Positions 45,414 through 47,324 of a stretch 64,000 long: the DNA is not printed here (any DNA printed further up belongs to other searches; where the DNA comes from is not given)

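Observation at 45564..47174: Protein built of ~14 tandem 29-residue repeats (87-nt DNA period) of an apparently uncharacterised type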

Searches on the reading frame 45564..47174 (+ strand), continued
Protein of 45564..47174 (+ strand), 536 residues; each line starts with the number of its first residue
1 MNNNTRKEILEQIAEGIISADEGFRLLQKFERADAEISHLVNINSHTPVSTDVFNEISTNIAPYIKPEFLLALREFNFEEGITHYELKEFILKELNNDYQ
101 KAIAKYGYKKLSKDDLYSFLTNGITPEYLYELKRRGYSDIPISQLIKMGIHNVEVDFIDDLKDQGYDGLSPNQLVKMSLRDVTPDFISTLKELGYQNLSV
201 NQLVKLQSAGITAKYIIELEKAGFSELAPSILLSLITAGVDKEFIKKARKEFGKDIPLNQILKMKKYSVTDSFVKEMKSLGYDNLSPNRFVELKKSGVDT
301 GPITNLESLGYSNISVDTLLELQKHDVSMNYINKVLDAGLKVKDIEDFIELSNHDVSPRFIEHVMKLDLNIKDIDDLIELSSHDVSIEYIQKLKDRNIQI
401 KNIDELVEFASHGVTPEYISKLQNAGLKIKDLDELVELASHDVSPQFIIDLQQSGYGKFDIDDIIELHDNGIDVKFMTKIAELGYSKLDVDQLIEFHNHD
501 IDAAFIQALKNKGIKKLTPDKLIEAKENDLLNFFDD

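Call 29: search_protein_representatives(protein=window:45564-47171:+)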
Query: 536 residues. Proteins with E-value up to 0.001 (for the whole library): 2928; up to 1e-10: 1706; up to 1e-30: 298. The best 150 are listed.
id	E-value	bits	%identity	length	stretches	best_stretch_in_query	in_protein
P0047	1.3e-77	278.4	32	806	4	104-286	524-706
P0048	1.3e-76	275.1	33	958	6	86-205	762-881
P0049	8.0e-69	249.4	35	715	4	403-525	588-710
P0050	5.7e-67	243.3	25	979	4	120-334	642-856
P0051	4.0e-66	240.5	33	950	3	104-240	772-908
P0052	3.1e-65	237.5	35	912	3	373-526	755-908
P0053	5.7e-64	233.4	33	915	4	345-503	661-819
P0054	1.8e-63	231.7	33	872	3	107-295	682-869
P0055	1.3e-62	228.9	31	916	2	304-527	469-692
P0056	5.7e-61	223.5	32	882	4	306-495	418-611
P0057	8.4e-61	222.9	31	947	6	132-228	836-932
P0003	6.9e-60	219.9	30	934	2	121-414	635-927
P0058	3.0e-59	217.8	32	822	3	373-527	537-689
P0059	1.1e-58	215.9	34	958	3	156-335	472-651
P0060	3.9e-58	214.1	33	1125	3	351-520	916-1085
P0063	4.7e-57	210.6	62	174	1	3-180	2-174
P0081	3.7e-51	191.1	27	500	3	310-528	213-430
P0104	7.1e-47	177.0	28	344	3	107-276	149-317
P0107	6.8e-46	173.8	29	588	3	306-513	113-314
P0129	1.0e-43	166.6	30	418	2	30-225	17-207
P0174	2.0e-39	152.4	33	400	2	303-523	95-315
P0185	9.7e-39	150.2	30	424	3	5-216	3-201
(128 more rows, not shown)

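Call 31: fold_search(model_id=the predicted structure, library=pdb)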
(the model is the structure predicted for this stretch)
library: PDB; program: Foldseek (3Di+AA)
matches with E <= 10: 52; with E <= 0.001: 1
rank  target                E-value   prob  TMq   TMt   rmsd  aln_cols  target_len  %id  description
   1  8v2d_J                7.6e-04  1.00  0.15  0.23  17.8       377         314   14  Computational Designed Nanocage O43_129 (released 2024-03-13)
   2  7rmx                  6.4e-01  0.08  0.08  0.13  18.9       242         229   18  Structure of De Novo designed tunable symmetric protein pockets (released 2022-08-03)
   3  8fbi                  8.6e-01  0.04  0.06  0.09  29.0       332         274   14  Improving the secretion of designed protein assemblies through negative design of cryptic transmembrane domains (released 2023-03-22)
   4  3ae0_A                8.9e-01  0.05  0.07  0.10  28.1       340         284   13  Crystal structure of the C(30) carotenoid dehydrosqualene synthase from Staphylococcus aureus complexed with geranylge (released 2010-11-24)
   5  5cwo_A                1.1e+00  0.06  0.07  0.11  25.1       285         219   16  Crystal structure of de novo designed helical repeat protein DHR76 (released 2015-12-16)
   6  8eoz                  1.5e+00  0.06  0.08  0.14  17.6       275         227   17  Precisely patterned nanofibers made from extendable protein multiplexes (released 2023-08-16)
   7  9bd7_A                1.6e+00  0.03  0.07  0.07  33.9       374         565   13  PaMsbA in an open, outward conformation (released 2025-09-03)
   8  5lkh_A                1.7e+00  0.06  0.12  0.09  29.3       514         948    9  Cryo-EM structure of the Tc toxin TcdA1 in its pore state (obtained by flexible fitting) (released 2016-08-31)
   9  4ea1                  1.7e+00  0.04  0.08  0.11  27.7       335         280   13  Co-crystal structure of dehydrosqualene synthase (Crtm) from S. aureus with SQ-109 (released 2012-04-25)
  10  2zy1                  2.1e+00  0.03  0.07  0.11  29.7       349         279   14  Crystal structure of the C(30) carotenoid dehydrosqualene synthase from Staphylococcus aureus complexed with bisphosphon (released 2009-09-01)
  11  8tlp_A                2.3e+00  0.03  0.07  0.11  26.4       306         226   13  Computationally designed tunable C2 symmetric tandem repeat homodimer, D_3_633_8x without peptide (released 2024-12-11)
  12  9jxf_B                2.3e+00  0.03  0.10  0.10  33.3       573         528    9  Cryo-EM structure of apo human XPR1, class 2, with asymmetrically dimerized SPX domains (released 2025-08-27)
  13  5cwf_C                2.6e+00  0.02  0.05  0.11  24.8       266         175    9  Crystal structure of de novo designed helical repeat protein DHR8 (released 2015-12-16)
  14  9k81_A                3.3e+00  0.05  0.07  0.15  16.5       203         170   14  Cryo-EM structure of designed zinc-induced filament Fiber-n7-Zn1-HEHE-74 (released 2025-10-29)
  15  7vws_B                4.1e+00  0.04  0.10  0.14  28.7       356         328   12  Carbazole Prenyl Transferase LvqB4 (released 2022-03-23)
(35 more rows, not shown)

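Call 37: find_encoding_contigs(protein=P0185, flank=6000, max_places=3)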
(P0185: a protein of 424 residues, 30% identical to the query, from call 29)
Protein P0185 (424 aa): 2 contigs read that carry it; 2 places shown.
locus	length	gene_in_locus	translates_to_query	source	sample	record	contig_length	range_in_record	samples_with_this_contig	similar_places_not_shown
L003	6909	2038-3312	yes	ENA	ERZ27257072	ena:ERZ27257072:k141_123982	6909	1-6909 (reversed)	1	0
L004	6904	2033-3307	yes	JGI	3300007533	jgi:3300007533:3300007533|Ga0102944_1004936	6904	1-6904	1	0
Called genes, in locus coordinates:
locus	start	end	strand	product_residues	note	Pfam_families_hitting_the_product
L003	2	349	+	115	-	?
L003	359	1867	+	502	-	-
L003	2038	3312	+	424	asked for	PF04106:ATG5_UblB (faint)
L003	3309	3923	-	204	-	-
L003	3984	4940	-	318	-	-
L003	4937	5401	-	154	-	-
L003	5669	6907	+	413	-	?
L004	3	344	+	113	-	?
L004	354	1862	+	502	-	-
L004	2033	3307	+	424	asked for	PF04106:ATG5_UblB (faint)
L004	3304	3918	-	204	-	-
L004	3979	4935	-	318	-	-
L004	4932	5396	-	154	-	-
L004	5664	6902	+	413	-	?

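Call 38: find_encoding_contigs(protein=P0018, flank=4000, max_places=2)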
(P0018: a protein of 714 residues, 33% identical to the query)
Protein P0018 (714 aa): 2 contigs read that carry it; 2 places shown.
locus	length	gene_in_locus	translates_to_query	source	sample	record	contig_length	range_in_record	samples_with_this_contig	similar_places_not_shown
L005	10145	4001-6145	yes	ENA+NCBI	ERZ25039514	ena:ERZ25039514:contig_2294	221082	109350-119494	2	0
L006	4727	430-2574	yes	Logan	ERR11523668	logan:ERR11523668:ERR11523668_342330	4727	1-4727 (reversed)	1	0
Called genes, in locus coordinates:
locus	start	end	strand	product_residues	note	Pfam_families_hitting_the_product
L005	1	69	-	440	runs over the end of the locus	PF26314:MptA_B_family, PF09594:GT87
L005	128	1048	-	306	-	-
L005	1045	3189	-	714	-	PF25852:DUF6242_C (faint), PF14870:PSII_BNR (faint), PF02012:BNR (faint), PF13088:BNR_2 (faint), PF15899:BNR_6 (faint), PF15902:Sortilin-Vps10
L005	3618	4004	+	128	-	PF03965:Penicillinase_R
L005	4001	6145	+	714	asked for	PF05569:Peptidase_M56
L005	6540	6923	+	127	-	PF02687:FtsX (weak)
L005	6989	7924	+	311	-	PF08308:PEGA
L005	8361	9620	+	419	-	-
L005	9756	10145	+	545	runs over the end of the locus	PF13191:AAA_16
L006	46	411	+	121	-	PF03965:Penicillinase_R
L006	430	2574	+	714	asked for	PF05569:Peptidase_M56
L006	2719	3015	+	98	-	-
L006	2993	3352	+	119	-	PF02687:FtsX (weak)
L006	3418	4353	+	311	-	PF08308:PEGA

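Call 39: find_encoding_contigs(protein=P0035, flank=4000, max_places=2)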
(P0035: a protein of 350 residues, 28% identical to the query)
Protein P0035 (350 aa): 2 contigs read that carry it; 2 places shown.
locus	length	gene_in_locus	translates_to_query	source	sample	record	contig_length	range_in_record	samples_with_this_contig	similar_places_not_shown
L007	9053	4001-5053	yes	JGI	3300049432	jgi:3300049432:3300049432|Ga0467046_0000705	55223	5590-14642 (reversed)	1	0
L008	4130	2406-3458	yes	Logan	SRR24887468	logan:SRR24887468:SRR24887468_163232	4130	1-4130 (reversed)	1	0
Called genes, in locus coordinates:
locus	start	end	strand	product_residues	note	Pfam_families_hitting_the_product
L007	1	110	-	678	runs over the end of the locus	PF13522:GATase_6, PF13537:GATase_7, PF00733:Asn_synthase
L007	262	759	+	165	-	PF03965:Penicillinase_R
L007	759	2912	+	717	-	PF05569:Peptidase_M56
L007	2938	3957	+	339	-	-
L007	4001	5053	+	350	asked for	PF10073:GapR_DNA-bd (faint)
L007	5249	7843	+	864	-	PF06452:CBM9_1, PF19313:DUF5916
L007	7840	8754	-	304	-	-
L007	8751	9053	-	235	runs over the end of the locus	PF19136:DUF5819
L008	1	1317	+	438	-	?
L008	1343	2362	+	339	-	-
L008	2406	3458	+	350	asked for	PF10073:GapR_DNA-bd (faint)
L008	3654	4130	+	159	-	?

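Call 40: find_encoding_contigs(protein=P0034, flank=4000, max_places=2)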
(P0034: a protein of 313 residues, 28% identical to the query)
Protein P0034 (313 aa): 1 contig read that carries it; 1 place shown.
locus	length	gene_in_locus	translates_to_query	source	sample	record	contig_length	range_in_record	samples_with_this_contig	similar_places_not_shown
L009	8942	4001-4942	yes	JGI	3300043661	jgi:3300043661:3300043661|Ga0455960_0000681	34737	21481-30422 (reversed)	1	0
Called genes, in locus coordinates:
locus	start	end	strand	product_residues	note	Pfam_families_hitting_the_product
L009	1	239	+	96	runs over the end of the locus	-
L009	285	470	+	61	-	PF03544:TonB_C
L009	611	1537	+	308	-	PF01619:Pro_dh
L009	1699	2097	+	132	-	PF03965:Penicillinase_R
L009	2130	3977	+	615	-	PF05569:Peptidase_M56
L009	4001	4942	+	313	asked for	-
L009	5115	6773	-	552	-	PF01019:G_glu_transpept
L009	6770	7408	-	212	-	PF00156:Pribosyltran (weak)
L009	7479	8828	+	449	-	PF16491:Peptidase_M48_N, PF01435:Peptidase_M48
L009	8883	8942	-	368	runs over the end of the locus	PF00149:Metallophos, PF12850:Metallophos_2 (weak)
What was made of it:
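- BlaI (Penicillinase_R)-M56 operons occur with the repeat either fused or encoded immediately downstream (calls 38-40).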

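Call 46: list_cluster_members(proteins=[P0063, P0129, P0185, P0174, P0047, P0048, P0081, P0107, P0104, P0041])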
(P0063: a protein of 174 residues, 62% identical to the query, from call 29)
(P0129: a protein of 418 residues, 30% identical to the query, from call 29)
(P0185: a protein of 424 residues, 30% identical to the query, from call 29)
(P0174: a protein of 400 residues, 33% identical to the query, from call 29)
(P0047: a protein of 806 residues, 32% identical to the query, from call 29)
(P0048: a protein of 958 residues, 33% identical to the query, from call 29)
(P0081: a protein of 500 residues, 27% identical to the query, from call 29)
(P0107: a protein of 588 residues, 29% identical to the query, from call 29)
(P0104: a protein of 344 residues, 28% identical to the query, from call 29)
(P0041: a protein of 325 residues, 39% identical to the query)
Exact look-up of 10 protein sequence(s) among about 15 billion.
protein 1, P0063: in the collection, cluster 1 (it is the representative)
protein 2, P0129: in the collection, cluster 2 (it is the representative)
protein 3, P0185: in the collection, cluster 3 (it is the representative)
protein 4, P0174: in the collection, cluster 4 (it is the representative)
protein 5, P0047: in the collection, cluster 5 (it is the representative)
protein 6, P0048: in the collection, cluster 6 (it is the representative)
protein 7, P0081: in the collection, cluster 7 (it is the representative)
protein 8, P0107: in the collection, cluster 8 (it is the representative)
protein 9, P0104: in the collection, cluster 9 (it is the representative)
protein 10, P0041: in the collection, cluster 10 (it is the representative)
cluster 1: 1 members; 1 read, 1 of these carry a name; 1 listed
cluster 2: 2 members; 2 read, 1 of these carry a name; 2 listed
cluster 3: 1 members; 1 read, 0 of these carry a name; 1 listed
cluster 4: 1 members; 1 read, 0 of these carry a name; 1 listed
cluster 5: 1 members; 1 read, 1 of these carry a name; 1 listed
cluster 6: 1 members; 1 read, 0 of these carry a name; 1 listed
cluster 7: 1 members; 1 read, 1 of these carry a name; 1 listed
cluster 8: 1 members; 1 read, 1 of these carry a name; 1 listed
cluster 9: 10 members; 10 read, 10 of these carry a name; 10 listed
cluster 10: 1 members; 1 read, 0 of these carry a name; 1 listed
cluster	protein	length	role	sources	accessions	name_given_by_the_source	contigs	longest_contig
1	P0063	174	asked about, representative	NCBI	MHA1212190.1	MAG: hypothetical protein ACTSSH_06995, partial [Candidatus Heimdallarchaeota archaeon]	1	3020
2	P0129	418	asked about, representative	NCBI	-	-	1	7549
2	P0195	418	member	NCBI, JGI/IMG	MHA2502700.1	MAG: hypothetical protein ACXAE3_07515 [Candidatus Kariarchaeaceae archaeon] | hypothetical protein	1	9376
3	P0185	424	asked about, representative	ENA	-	-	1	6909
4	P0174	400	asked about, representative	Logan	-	-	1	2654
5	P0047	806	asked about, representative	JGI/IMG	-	beta-lactamase regulating signal transducer with metallopeptidase domain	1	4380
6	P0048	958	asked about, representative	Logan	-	-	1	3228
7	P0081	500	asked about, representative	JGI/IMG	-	hypothetical protein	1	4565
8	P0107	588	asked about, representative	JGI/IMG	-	hypothetical protein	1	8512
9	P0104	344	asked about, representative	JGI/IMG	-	hypothetical protein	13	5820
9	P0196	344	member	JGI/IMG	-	hypothetical protein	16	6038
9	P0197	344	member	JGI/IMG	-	hypothetical protein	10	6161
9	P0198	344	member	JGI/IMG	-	hypothetical protein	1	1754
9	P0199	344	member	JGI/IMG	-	hypothetical protein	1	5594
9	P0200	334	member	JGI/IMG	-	hypothetical protein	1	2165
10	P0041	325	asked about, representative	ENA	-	-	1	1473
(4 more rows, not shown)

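Call 50: search_protein_families(library=pfam, proteins=[P0129, P0185, P0174, L001:800-2410:+, L002:6001-7611:+, P0063], max_evalue=0.01)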
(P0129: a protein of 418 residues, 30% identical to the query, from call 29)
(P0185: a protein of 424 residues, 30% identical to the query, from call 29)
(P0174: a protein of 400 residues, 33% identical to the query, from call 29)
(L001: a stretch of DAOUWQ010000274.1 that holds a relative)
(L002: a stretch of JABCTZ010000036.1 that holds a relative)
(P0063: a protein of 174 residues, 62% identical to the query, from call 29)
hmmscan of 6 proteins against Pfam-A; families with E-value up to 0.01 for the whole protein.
P0129 (418 aa): 1 family
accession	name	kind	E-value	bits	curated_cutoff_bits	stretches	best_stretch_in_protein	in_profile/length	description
PF02017.21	CIDE-N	-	0.0022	18.5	23.5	0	215-240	11-36/76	CIDE-N domain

P0185 (424 aa): 2 families
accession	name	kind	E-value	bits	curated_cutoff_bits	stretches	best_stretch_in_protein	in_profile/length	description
PF04106.18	ATG5_UblB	-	2.4e-05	25.3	20.4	0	208-236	45-66/81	Autophagy protein ATG5, UblB domain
PF11198.13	DUF2857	-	0.0086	16.2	36.8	0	160-197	5-42/174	Protein of unknown function (DUF2857)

P0174 (400 aa): 3 families
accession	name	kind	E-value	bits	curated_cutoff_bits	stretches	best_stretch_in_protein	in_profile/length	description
PF22746.1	SHOCT-like_DUF2089-C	-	5.2e-08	32.7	27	1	7-31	6-30/32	SHOCT-like domain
PF22943.2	HTH_68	-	0.00042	20.3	27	0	164-183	6-25/45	Putative helix-turn-helix domain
PF04255.20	DUF433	-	0.0089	16.3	23.6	0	134-169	18-50/56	Protein of unknown function (DUF433)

L001:800-2410:+ (536 aa): 2 families
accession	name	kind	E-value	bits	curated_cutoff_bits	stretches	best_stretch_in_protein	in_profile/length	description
PF22746.1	SHOCT-like_DUF2089-C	-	1.9e-06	27.7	27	1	5-31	2-28/32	SHOCT-like domain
PF02787.25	CPSase_L_D3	-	0.0015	19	26.6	0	123-145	57-79/80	Carbamoyl-phosphate synthetase large chain, oligomerisation domain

L002:6001-7611:+ (536 aa): 3 families
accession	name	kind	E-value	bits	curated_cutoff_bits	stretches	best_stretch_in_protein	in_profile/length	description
PF22746.1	SHOCT-like_DUF2089-C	-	4.3e-05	23.4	27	1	6-31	3-28/32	SHOCT-like domain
PF15612.11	WHIM1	-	0.00071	19.5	19.1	0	157-173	7-23/46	WSTF, HB1, Itc1p, MBD9 motif 1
PF02787.25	CPSase_L_D3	-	0.0038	17.6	26.6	0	123-145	57-79/80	Carbamoyl-phosphate synthetase large chain, oligomerisation domain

P0063 (174 aa): 1 family
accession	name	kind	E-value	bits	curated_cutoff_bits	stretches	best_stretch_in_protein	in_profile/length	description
PF22746.1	SHOCT-like_DUF2089-C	-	1.2e-05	25.1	27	1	4-33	2-31/32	SHOCT-like domain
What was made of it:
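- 45576..45656 (+): N-terminal SHOCT-like helix (aa 5-31). Orthologue L001 scores 27.7 bits and relative P0174 32.7 bits, both above the cut-off (call 50).
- On SHOCT-like domain (PF22746, SHOCT-like_DUF2089-C): Orthologue L001 scores 27.7 bits and P0174 32.7 bits, both above it; L002 scores 23.4 bits and P0063 25.1 bits (call 50).
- Closest known: Heimdallarchaeia proteins P0063. Same: P0063 scores as SHOCT-like (call 50).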

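Call 57: find_encoding_contigs(protein=P0195, flank=5000, max_places=2)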
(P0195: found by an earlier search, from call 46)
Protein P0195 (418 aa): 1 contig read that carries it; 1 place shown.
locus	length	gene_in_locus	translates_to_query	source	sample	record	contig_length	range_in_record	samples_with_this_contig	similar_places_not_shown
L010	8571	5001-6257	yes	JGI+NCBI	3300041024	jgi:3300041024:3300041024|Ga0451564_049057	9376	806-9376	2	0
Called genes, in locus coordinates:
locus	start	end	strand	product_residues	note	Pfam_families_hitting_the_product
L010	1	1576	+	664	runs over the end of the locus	PF23034:DUF7035 (weak)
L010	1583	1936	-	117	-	-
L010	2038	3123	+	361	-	-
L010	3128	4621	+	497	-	PF23598:LRR_14 (weak), PF00560:LRR_1 (faint), PF12799:LRR_4 (weak), PF13855:LRR_8 (weak)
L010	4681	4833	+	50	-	-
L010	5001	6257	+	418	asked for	-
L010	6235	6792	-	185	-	-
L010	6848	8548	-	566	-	PF08245:Mur_ligase_M, PF02875:Mur_ligase_C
